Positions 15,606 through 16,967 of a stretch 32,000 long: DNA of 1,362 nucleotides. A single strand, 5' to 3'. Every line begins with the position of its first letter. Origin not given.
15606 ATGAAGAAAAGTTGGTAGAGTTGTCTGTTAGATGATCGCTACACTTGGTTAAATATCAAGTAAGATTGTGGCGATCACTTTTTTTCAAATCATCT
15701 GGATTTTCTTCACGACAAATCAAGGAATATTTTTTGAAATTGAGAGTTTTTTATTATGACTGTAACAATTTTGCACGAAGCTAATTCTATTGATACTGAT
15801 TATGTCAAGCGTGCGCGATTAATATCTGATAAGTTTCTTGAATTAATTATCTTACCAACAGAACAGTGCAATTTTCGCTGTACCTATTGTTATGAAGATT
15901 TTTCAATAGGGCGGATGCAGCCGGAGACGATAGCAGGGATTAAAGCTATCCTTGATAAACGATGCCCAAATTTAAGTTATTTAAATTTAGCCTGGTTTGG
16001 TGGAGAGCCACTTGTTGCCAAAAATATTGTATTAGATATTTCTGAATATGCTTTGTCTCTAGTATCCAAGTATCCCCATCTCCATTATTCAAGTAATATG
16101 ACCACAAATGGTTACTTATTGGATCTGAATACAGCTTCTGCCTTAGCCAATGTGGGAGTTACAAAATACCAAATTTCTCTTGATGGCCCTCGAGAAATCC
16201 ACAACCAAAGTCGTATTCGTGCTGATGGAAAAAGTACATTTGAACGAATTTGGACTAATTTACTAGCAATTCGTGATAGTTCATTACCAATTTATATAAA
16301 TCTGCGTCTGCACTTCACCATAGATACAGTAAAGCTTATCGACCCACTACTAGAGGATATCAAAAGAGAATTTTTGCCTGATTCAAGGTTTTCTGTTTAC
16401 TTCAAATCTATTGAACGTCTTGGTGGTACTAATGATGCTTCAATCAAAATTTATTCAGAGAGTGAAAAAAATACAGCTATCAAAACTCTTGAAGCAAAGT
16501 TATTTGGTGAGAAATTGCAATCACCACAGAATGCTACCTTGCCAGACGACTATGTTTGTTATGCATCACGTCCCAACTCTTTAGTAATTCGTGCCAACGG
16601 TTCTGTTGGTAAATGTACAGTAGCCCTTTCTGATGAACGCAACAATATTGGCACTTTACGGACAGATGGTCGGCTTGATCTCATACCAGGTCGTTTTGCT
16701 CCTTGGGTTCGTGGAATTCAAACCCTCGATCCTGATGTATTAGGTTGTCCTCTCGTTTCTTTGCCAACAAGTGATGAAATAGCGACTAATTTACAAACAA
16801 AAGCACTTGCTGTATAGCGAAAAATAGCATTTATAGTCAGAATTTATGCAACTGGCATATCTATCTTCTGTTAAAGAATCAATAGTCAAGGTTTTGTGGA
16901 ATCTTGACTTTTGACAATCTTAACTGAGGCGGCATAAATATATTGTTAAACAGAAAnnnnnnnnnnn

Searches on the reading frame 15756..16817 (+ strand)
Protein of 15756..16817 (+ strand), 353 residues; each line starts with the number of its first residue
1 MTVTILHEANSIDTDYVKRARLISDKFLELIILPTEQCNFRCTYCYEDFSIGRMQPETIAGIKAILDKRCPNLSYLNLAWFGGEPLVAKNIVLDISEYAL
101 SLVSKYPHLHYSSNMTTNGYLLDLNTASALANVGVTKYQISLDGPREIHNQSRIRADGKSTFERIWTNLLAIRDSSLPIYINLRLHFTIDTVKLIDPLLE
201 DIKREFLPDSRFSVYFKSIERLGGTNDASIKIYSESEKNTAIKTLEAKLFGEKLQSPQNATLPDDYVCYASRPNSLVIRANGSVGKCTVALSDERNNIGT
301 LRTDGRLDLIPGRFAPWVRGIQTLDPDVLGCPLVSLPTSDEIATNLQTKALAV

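Call 4: search_protein_families(library=pfam, proteins=[window:15756-16817:+], max_evalue=0.01)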
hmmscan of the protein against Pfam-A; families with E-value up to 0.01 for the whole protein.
window:15756-16817:+ (353 aa): 2 families
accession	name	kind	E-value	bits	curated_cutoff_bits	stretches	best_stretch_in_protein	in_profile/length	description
PF04055.27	Radical_SAM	-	1.3e-16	61.6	29.5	1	33-181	2-146/166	Radical SAM superfamily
PF13353.11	Fer4_12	-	0.0083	16.9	22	0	36-127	13-99/137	4Fe-4S single cluster domain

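Call 5: search_protein_families(library=ncbifam, proteins=[window:15756-16817:+], max_evalue=0.1)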
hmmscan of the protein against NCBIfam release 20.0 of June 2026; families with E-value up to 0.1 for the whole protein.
window:15756-16817:+ (353 aa): 65 families (the best 25 are shown)
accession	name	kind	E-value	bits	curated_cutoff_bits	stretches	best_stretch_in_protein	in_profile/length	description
TIGR04463.1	rSAM_vs_C_rich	equivalog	4.2e-42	144.4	525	1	23-302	77-356/438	TIGR04463 family radical SAM/SPASM RiPP maturase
TIGR04334.1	rSAM_Clo7bot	equivalog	5.2e-36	124.2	600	1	23-299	85-361/440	radical SAM/SPASM domain Clo7bot peptide maturase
TIGR04280.1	geopep_mat_rSAM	hypoth_equivalog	1.7e-30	106.4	400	1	24-303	81-360/428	geopeptide radical SAM maturase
NF052473.1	rSAM_FlmE_OhkG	exception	2.2e-27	95.9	500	1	8-256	76-322/481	FlmE/OhkG family radical SAM/SPASM peptide maturase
NF047865.1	rSAM_PapB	equivalog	1.3e-24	87.1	340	1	30-197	5-171/330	PapB family radical SAM/SPASM ranthipeptide maturase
NF038107.1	rSAM_NF038107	equivalog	2e-24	86.2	600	1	16-319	73-378/444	Cys-every-fifth radical SAM/SPASM peptide maturase CefB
TIGR04068.1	rSAM_ocin_clost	equivalog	3.3e-22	79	500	1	22-182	78-241/462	Cys-rich peptide radical SAM maturase CcpM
NF041298.1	rSAM_mat_DynA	equivalog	1.6e-19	70.1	450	1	31-186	4-160/356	dynobactin maturation radical SAM/SPASM protein DynA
NF038170.1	lachnocin_rSAM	equivalog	4.5e-18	65.4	550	1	25-173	73-224/440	lachnocin radical SAM maturase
TIGR04064.1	rSAM_nif11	equivalog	1.9e-17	63.1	518.7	1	26-167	76-219/459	nif11-like peptide radical SAM maturase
NF035951.1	rSAM_RumMC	equivalog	9.3e-17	60.9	720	1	21-168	105-255/510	RumMC family radical SAM sactipeptide maturase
TIGR03974.1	rSAM_six_Cys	equivalog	2.4e-15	56.3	425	1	35-169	104-241/451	thioether cross-link-forming SCIFF peptide maturase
NF041707.1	rSAM_YhhB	equivalog_domain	5.8e-15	55.1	445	1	36-174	10-154/369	cyclophane-forming radical SAM/SPASM peptide maturase YhhB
TIGR03906.1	quino_hemo_SAM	equivalog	8.1e-15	54.4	453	1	23-167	88-236/467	quinohemoprotein amine dehydrogenase maturation protein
TIGR04148.1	GG_samocin_CFB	equivalog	1.9e-13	50.4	300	1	29-187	18-184/411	radical SAM peptide maturase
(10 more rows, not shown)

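Call 6: find_homologous_proteins(query=window:15756-16817:+)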
Query window:15756-16817:+ (353 aa): 5804 proteins with E <= 0.001 among 7636 candidates; the best 120 are listed.
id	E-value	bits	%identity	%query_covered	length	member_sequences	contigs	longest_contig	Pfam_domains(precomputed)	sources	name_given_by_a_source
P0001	4.6e-234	794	100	100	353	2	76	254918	PF04055.28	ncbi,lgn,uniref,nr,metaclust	ncbi:radical SAM protein [Nostoc punctiforme]|uniref:Radical SAM domain protein n=1 Tax=Nostoc punct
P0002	3.5e-215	732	91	100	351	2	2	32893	PF04055.28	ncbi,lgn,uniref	ncbi:MAG: radical SAM protein [Nostoc sp.]|uniref:radical SAM protein n=1 Tax=Nostoc sp. TaxID=1180 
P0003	3.3e-214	728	91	100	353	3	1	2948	PF04055.28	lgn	-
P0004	3.5e-211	718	90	100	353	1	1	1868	PF04055.28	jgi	-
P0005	6.7e-211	718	89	100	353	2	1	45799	PF04055.28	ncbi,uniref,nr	ncbi:radical SAM protein [aff. Roholtiella sp. LEGE 12411]|uniref:radical SAM protein n=1 Tax=aff. R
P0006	6.2e-210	714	89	100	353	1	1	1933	PF04055.28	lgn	-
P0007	1.1e-207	707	88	100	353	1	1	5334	PF04055.28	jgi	jgi:uncharacterized protein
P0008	1.2e-207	707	88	100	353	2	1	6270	PF04055.28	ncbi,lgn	-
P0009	2.7e-203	693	87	100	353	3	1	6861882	PF04055.28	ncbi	ncbi:MAG: radical SAM protein [Gloeotrichia echinulata CP02]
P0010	1.1e-186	638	80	100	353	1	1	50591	PF04055.28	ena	-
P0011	5.8e-183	626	79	100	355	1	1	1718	PF04055.28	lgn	-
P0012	8.9e-183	625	78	100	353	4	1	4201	PF04055.28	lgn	-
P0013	8.6e-182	622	77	100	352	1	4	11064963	PF04055.28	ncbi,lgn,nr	ncbi:radical SAM domain-containing protein [Calothrix sp. NIES-4071]|nr:radical SAM domain-containin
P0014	6.0e-173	593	75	100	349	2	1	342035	PF04055.28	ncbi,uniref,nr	ncbi:radical SAM protein [Anabaena subtropica]|uniref:Radical SAM protein n=1 Tax=Anabaena subtropic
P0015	8.9e-172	589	73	100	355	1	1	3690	PF04055.28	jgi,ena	jgi:uncharacterized protein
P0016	3.7e-168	577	76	95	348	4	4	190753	PF04055.28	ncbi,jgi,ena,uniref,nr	ncbi:radical SAM protein [Anabaena sp. AL09]|jgi:uncharacterized protein|uniref:radical SAM protein 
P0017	6.2e-167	573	72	100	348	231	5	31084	PF04055.28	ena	-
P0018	2.1e-165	568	73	100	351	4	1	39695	PF04055.28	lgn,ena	-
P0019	3.1e-162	558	71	93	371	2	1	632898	PF04055.28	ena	-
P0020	2.1e-159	548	66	100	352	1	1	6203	PF04055.28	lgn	-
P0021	4.6e-158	544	71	93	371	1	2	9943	PF04055.28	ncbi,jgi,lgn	jgi:uncharacterized protein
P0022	3.8e-157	541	70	92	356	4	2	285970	PF04055.28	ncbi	ncbi:radical SAM protein [Nostoc sp.]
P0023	4.7e-156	537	72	89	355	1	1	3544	PF04055.28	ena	-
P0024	2.1e-155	535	67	93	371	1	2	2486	PF04055.28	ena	-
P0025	3.0e-155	535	67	95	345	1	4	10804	PF04055.28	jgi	jgi:uncharacterized protein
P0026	8.6e-155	533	66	99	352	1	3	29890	PF04055.28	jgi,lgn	jgi:uncharacterized protein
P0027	1.5e-154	532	66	96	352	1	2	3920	PF04055.28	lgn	-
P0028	1.8e-154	532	66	96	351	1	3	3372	PF04055.28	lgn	-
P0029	4.0e-154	531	71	90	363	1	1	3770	PF04055.28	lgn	-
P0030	9.5e-154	530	64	98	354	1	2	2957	PF04055.28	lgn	-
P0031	5.9e-153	527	66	96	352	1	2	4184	PF04055.28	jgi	jgi:uncharacterized protein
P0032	1.0e-152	526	67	95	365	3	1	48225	PF04055.28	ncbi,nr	ncbi:radical SAM domain-containing protein [Brasilonema sp. UFV-L1]|nr:radical SAM domain-containing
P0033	6.4e-152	524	68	93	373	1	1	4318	PF04055.28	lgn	-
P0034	6.7e-152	524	64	98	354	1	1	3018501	PF04055.28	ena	-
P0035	7.2e-152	523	71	89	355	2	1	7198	PF04055.28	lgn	-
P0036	8.4e-152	523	67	96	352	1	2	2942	PF04055.28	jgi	jgi:uncharacterized protein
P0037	7.6e-151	520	67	93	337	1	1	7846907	PF04055.28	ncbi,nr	ncbi:radical SAM domain-containing protein [Nostocales cyanobacterium HT-58-2]|nr:radical SAM domain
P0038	8.3e-151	520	64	99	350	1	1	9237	PF04055.28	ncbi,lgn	-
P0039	1.0e-150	520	65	96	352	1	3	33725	PF04055.28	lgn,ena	-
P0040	2.4e-150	518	65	98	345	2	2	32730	PF04055.28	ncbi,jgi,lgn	jgi:uncharacterized protein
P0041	4.0e-150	518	69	92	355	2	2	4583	PF04055.28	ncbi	-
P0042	5.2e-150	517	67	93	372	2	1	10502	PF04055.28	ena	-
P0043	5.6e-150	517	63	99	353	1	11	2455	PF04055.28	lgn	-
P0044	1.2e-149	516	66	95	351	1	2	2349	PF04055.28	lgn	-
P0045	1.9e-149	515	70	89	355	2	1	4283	PF04055.28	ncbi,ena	-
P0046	5.5e-149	514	65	96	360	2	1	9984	PF04055.28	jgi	jgi:uncharacterized protein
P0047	1.6e-148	512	65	99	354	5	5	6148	PF04055.28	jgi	jgi:uncharacterized protein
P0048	1.9e-148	512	66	95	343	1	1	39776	PF04055.28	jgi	jgi:uncharacterized protein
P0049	4.7e-148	511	69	89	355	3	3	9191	PF04055.28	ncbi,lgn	-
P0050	6.4e-148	510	66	93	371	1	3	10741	PF04055.28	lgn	-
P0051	6.5e-148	510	67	92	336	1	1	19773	PF04055.28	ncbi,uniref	ncbi:radical SAM protein [Nostoc sp. CALU 546]|uniref:radical SAM protein n=1 Tax=Nostoc sp. CALU 54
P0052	7.1e-148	510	70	89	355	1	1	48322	PF04055.28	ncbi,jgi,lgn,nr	ncbi:MAG: radical SAM protein [Nostoc desertorum CM1-VF14]|jgi:uncharacterized protein|nr:radical SA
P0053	1.5e-147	509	67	91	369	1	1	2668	PF04055.28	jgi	jgi:uncharacterized protein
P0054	2.6e-147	508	70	89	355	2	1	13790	PF04055.28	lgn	-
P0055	3.1e-147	508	68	92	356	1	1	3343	PF04055.28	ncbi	-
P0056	1.1e-146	506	67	92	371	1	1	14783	PF04055.28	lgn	-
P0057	1.2e-146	506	63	98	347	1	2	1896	PF04055.28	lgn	-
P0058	1.2e-146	506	64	94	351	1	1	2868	PF04055.28,PF13353.12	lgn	-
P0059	1.4e-146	506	65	99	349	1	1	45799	PF04055.28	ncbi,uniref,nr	ncbi:radical SAM protein [aff. Roholtiella sp. LEGE 12411]|uniref:radical SAM protein n=1 Tax=aff. R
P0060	1.4e-146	506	65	94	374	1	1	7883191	PF04055.28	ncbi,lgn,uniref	ncbi:radical SAM protein [Nostoc sp. C117]|uniref:radical SAM protein n=1 Tax=Nostoc sp. C117 TaxID=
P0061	2.8e-146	505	65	95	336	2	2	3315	PF04055.28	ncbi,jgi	jgi:uncharacterized protein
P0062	4.5e-146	504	67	92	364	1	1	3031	PF04055.28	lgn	-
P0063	4.9e-146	504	68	90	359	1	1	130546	PF04055.28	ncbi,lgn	-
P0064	1.1e-145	503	63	99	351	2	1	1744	PF04055.28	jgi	jgi:uncharacterized protein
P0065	2.2e-145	502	63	97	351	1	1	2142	PF04055.28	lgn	-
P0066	2.3e-145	502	65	94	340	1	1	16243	PF04055.28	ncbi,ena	-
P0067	6.5e-145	501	65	92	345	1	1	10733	PF04055.28,PF13353.12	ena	-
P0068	7.9e-145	500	65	92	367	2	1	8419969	PF04055.28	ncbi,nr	ncbi:radical SAM domain-containing protein [Nostoc sp. NIES-4103]|nr:radical SAM domain-containing p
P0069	1.4e-144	500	64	94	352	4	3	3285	PF04055.28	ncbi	-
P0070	3.7e-144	498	63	95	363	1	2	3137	PF04055.28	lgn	-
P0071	5.1e-144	498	63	100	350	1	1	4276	PF04055.28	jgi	jgi:uncharacterized protein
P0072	6.9e-144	497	68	89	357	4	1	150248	PF04055.28,PF13353.12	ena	-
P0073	2.6e-143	495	61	99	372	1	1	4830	PF04055.28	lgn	-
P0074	4.1e-143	495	63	96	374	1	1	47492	PF04055.28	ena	-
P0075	5.4e-143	494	64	95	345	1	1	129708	PF04055.28,PF13353.12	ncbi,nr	ncbi:MAG: radical SAM protein [Nostoc sp. S4]|nr:radical SAM protein [Nostoc sp. S4]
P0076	1.1e-142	493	65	90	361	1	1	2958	PF04055.28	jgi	jgi:uncharacterized protein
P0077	1.1e-142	493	63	94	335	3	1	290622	PF04055.28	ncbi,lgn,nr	ncbi:hypothetical protein A6S26_14835 [Nostoc sp. ATCC 43529]|nr:hypothetical protein A6S26_14835 [N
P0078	2.8e-142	492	65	90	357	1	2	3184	PF04055.28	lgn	-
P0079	5.8e-142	491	65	92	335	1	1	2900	PF04055.28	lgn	-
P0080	1.5e-141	490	64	93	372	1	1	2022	PF04055.28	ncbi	ncbi:MAG: radical SAM protein [Waterburya sp.]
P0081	1.7e-141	489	62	98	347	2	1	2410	PF04055.28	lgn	-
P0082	1.8e-141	489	64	92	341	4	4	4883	PF04055.28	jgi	jgi:uncharacterized protein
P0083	2.5e-141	489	65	91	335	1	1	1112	PF04055.28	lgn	-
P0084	2.5e-141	489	62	97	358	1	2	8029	PF04055.28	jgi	jgi:uncharacterized protein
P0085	3.1e-141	489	63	95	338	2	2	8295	PF04055.28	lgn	-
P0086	3.6e-141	488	63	98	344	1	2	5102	PF04055.28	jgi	jgi:uncharacterized protein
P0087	1.3e-140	487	62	95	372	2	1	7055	PF04055.28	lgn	-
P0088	1.4e-140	486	66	91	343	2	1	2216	PF04055.28,PF13353.12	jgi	jgi:uncharacterized protein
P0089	1.2e-139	483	65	93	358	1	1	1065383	PF04055.28,PF13353.12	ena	-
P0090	2.1e-139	483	66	90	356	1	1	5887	PF04055.28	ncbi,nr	ncbi:MAG: radical SAM protein [Coleofasciculus sp. S288]|nr:radical SAM protein [Coleofasciculus sp.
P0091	6.4e-139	481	66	89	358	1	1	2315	PF04055.28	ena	-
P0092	1.2e-138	480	64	90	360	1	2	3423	PF04055.28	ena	-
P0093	1.9e-138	479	60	100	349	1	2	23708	PF04055.28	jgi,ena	-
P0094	2.4e-138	479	65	91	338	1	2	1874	PF04055.28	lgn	-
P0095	3.3e-138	479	61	95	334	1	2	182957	PF04055.28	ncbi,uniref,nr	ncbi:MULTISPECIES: radical SAM protein [Nostoc]|uniref:Radical SAM protein n=1 Tax=Nostoc paludosum 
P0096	4.0e-138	478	64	91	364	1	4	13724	PF04055.28,PF13353.12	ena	-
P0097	6.2e-138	478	63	93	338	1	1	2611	PF04055.28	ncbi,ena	-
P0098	9.3e-138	477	65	89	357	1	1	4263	PF04055.28,PF13353.12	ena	-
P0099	1.0e-137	477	62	95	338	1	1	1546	PF04055.28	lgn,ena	-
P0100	2.3e-137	476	67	87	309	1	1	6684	PF04055.28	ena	-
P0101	3.5e-137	475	66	89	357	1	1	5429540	PF04055.28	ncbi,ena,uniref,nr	ncbi:radical SAM protein [Pleurocapsa sp. FMAR1]|uniref:radical SAM protein n=1 Tax=Pleurocapsa sp. 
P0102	3.8e-137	475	64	89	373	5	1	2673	PF04055.28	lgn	-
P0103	4.4e-137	475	66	90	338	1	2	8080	PF04055.28,PF13353.12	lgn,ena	-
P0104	5.1e-137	475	61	97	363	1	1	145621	PF04055.28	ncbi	ncbi:radical SAM protein [Phormidesmis sp. 146-12]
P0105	7.2e-137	474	64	90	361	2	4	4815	PF04055.28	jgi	jgi:uncharacterized protein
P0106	1.8e-136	473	63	95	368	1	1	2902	PF04055.28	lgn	-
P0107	1.9e-136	473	65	89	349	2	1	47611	PF04055.28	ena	-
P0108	3.6e-136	472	62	97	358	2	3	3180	PF04055.28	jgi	jgi:uncharacterized protein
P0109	5.1e-136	471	62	90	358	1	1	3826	PF04055.28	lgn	-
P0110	7.2e-136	471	62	97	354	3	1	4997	PF04055.28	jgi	jgi:uncharacterized protein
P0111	9.4e-136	470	63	89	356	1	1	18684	PF04055.28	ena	-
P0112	4.6e-135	468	62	95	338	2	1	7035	PF04055.28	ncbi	-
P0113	7.5e-135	468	63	91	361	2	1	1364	PF04055.28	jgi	jgi:uncharacterized protein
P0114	2.5e-134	466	63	90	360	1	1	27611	PF04055.28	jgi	jgi:uncharacterized protein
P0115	3.2e-134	465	64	89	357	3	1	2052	PF04055.28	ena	-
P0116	9.2e-134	464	61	91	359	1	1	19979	PF04055.28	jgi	-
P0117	1.1e-133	464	61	91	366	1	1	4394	PF04055.28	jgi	jgi:uncharacterized protein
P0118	1.4e-133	463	66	89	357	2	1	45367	PF04055.28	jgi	jgi:uncharacterized protein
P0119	1.5e-133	463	61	93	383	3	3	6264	PF04055.28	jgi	jgi:uncharacterized protein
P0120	1.7e-133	463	65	89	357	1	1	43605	PF04055.28,PF13353.12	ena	-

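Call 7: search_solved_structures(query=window:15756-16817:+, max_evalue=0.001)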
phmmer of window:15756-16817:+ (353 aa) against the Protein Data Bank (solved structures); distinct sequences matched with E-value up to 0.001: 5.
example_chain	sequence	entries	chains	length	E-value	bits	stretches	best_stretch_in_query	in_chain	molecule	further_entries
5wgg_A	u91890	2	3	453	1.4e-12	50.6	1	34-176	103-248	Radical SAM domain protein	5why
4k37_A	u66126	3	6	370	1e-09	41.3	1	28-167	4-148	Anaerobic sulfatase-maturating enzyme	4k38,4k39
4k36_A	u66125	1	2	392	1.2e-09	41.1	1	28-167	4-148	Anaerobic sulfatase-maturating enzyme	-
9gm3_A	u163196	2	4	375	2.6e-08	36.6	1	34-183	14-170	ChlB radical SAM domain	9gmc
6efn_A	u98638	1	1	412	0.00044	22.7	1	33-186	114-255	Sporulation killing factor maturation protein SkfB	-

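Call 17: find_related_loci(query=window:15756-16817:+, collection=genome_contigs, flank=5000)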
Query window:15756-16817:+ (353 aa) in genome_contigs; peptide patterns used: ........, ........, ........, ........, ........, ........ (x = any residue, [..] = any of these).
317 stretches matched a pattern; 253 encode a relative of the query (tblastn E <= 1e-3); the best 80 are kept; 80 distinct loci.
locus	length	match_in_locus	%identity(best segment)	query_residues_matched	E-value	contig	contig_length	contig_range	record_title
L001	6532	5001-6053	92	3-353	0e+0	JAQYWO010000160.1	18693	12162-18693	MAG: Rhizonema sp. PD37 Dictyo3444_NODE_163_length_18693_cov_19.8717, whole genome shotgun sequence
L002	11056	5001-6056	77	1-353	0e+0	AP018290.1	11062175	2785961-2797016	Calothrix sp. NIES-4105 DNA, nearly complete genome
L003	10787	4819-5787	70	21-343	7e-163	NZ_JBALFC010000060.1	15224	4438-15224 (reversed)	MAG: Nostoc sp. isolate P9119 bin 5 NODE_863_length_15224_cov_34.112301, whole genome shotgun sequence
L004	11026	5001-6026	66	10-352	2e-157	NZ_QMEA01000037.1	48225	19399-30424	Brasilonema sp. UFV-L1 scaffold37_cov13, whole genome shotgun sequence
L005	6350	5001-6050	64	1-351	9e-157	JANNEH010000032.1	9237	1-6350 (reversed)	MAG: Synechococcales cyanobacterium OTE_75_metabat_409 OTE_75_k141_1828973, whole genome shotgun sequence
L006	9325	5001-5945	70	23-337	9e-155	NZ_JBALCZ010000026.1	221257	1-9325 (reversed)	MAG: Nostoc sp. isolate P12591 bin 6 NODE_13_length_221257_cov_96.161854, whole genome shotgun sequence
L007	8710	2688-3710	63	3-344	1e-152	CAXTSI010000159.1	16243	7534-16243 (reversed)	MAG TPA_asm: uncultured bacterium isolate public_SRR14721957_metawrap_bin.4 genome assembly, contig: public_SRR14721957_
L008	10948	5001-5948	68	22-337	2e-151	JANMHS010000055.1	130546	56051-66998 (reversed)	MAG: Synechococcales cyanobacterium OTE_70_metabat_200 OTE_70_k141_2450733, whole genome shotgun sequence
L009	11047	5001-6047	65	1-351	1e-150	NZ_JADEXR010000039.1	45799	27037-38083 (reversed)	Aff. Roholtiella sp. LEGE 12411 NODE_43_length_45799_cov_27.616899, whole genome shotgun sequence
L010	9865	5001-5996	64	4-336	2e-149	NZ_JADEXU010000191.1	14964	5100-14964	Nostoc sp. LEGE 12450 NODE_191_length_14964_cov_4.12321, whole genome shotgun sequence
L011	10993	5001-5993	63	5-336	5e-149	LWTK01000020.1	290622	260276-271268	Nostoc sp. ATCC 43529 scaffold12.1, whole genome shotgun sequence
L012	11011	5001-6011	64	1-337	9e-149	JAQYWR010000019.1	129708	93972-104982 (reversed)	MAG: Nostoc sp. S4 S4_NODE_34_length_129708_cov_14.9188, whole genome shotgun sequence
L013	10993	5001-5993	65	22-352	1e-144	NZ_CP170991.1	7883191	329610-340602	Nostoc sp. C117 chromosome, complete genome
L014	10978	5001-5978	65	23-348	7e-144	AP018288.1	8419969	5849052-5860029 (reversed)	Nostoc sp. NIES-4103 DNA, nearly complete genome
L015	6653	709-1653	63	25-338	4e-138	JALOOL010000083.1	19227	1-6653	MAG: Hydrococcus sp. Prado102 scaffold_4009, whole genome shotgun sequence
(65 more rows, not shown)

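Call 38: predict_structure(alignment_id=A2)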
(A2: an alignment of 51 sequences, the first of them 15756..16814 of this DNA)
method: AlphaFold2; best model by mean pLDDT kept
length: 353 residues; sequences in the alignment: 51
mean_pLDDT: 78.2   pTM: 0.79
mean pLDDT of the five models: 78.2, 77.5, 77.5, 75.5, 74.5
residues with pLDDT >= 90: 140; 70-90: 98; 50-70: 71; < 50: 44
segments of 3 or more residues with pLDDT < 50: 1-12, 39-49, 263-271, 335-342, 348-350
pLDDT, mean of each block of 10 residues (from residue 1): 40 56 77 69 45 86 96 92 78 97 97 89 95 95 86 65 93 97 90 94 96 88 61 85 93 83 46 76 76 77 92 71 62 51 51 48
secondary structure, 60 per line:
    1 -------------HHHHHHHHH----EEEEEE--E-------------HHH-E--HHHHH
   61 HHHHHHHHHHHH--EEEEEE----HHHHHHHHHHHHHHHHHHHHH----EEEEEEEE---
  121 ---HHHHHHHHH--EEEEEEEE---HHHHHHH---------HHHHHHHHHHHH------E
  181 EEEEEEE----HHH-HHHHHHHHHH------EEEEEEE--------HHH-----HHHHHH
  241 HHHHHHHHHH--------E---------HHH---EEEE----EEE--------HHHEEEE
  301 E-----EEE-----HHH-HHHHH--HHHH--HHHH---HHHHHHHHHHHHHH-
elements in order: H14-22 E27-32 H56-72 E75-80 H85-105 E110-117 H124-132 E135-142 H146-152 H162-173 E180-187 H196-205 E212-218 H235-250 E275-278 E283-285 E297-301 E307-309 H319-323 H326-329 H332-335 H339-352

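Call 41: fold_search(model_id=the predicted structure, library=pdb)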
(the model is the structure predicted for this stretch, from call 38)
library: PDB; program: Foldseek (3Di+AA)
matches with E <= 10: 1561; with E <= 0.001: 73
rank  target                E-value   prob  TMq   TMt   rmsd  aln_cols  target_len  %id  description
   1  5why_B                7.9e-13  1.00  0.59  0.50   9.8       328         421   19  Structural Insights into Thioether Bond Formation in the Biosynthesis of Sactipeptides (released 2017-07-26)
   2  5why_A                9.5e-13  1.00  0.60  0.52   9.8       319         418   20  Structural Insights into Thioether Bond Formation in the Biosynthesis of Sactipeptides (released 2017-07-26)
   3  5wgg_A                2.9e-12  1.00  0.56  0.46   5.7       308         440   19  Structural Insights into Thioether Bond Formation in the Biosynthesis of Sactipeptides (released 2017-07-26)
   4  4k37_A                1.0e-11  1.00  0.53  0.51   8.0       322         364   20  Native anSMEcpe with bound AdoMet (released 2013-05-08)
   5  4k36_A                2.7e-11  1.00  0.56  0.53   5.9       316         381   20  His6 tagged anSMEcpe with bound AdoMet (released 2013-05-08)
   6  4k39_A                4.8e-11  1.00  0.57  0.56   5.5       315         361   21  Native anSMEcpe with bound AdoMet and Cp18Cys peptide (released 2013-05-08)
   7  4k39_B                7.8e-11  1.00  0.54  0.53   6.1       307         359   21  Native anSMEcpe with bound AdoMet and Cp18Cys peptide (released 2013-05-08)
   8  4k38_A                1.4e-10  1.00  0.55  0.53   6.1       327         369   21  Native anSMEcpe with bound AdoMet and Kp18Cys peptide (released 2013-05-08)
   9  4k37_B                1.6e-10  1.00  0.57  0.55   5.5       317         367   20  Native anSMEcpe with bound AdoMet (released 2013-05-08)
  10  4k36_B                1.7e-10  1.00  0.57  0.55   5.2       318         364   19  His6 tagged anSMEcpe with bound AdoMet (released 2013-05-08)
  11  4k38_B                1.8e-10  1.00  0.58  0.56   5.4       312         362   22  Native anSMEcpe with bound AdoMet and Kp18Cys peptide (released 2013-05-08)
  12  9gm3_C                4.1e-10  1.00  0.58  0.56   6.1       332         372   19  Crystal structure of the complex formed between the radical SAM protein ChlB and the leader region of its precursor su (released 2025-06-25)
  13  9gmc_A                6.2e-10  1.00  0.61  0.58   5.8       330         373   19  Crystal structure of the complex formed between the radical SAM protein ChlB and the R3A mutant of ChlA (released 2025-06-25)
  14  6efn                  6.2e-10  1.00  0.57  0.53   5.1       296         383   16  Structure of a RiPP maturase, SkfB (released 2018-10-24)
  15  8hzv_A                1.1e-09  1.00  0.53  0.41   6.9       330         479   18  The crystal structure of a Radical SAM Enzyme DesII (released 2024-07-10)
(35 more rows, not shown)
